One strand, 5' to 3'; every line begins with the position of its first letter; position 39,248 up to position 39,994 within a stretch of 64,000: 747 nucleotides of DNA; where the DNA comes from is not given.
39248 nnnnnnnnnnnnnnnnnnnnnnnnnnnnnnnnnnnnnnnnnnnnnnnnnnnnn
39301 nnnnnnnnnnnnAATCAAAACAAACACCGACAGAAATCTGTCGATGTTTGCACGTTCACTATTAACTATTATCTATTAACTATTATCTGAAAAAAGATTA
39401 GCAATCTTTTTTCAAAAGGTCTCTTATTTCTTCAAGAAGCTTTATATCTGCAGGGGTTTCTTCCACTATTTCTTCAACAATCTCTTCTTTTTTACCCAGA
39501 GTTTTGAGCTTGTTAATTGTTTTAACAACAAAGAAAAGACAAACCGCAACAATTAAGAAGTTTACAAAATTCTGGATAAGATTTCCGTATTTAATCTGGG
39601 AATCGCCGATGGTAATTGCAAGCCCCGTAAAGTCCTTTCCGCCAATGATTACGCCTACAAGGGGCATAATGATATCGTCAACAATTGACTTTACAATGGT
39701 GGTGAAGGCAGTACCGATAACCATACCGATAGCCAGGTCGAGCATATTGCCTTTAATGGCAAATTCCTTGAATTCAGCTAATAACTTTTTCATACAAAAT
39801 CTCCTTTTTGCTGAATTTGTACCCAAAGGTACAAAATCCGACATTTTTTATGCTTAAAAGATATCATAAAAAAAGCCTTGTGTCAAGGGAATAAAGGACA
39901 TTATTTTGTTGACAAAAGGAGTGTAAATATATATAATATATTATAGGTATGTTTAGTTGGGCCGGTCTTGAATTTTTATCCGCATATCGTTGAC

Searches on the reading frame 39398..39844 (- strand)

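Call 51: search_protein_families(library=ncbifam, proteins=[window:39398-39844:-], max_evalue=1e-10)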
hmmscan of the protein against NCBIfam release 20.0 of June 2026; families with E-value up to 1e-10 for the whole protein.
window:39398-39844:- (148 aa): 8 families
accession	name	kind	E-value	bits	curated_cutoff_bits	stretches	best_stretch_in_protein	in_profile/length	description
NF010560.0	PRK13955.1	equivalog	8.1e-46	155.2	180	1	23-146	3-124/132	large conductance mechanosensitive channel protein MscL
NF010558.0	PRK13953.1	equivalog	4.8e-43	146.3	197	1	18-146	1-125/128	large conductance mechanosensitive channel protein MscL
NF001843.0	PRK00567.1-4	equivalog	5.1e-40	136.7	142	1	20-146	2-132/135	large-conductance mechanosensitive channel protein MscL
TIGR00220.1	mscL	equivalog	4.1e-39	133.7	71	1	22-146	2-126/127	large conductance mechanosensitive channel protein MscL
NF010557.0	PRK13952.1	equivalog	6.2e-38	130.1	159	1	20-146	2-140/142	large conductance mechanosensitive channel protein MscL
NF001842.0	PRK00567.1-3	equivalog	8.9e-37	126.4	146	1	22-146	2-125/147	large-conductance mechanosensitive channel protein MscL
NF010559.0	PRK13954.1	equivalog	3.7e-33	114.6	176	1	21-146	1-118/120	large conductance mechanosensitive channel protein MscL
NF001841.0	PRK00567.1-1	equivalog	1.5e-32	112.6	225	1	21-146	3-132/137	large-conductance mechanosensitive channel protein MscL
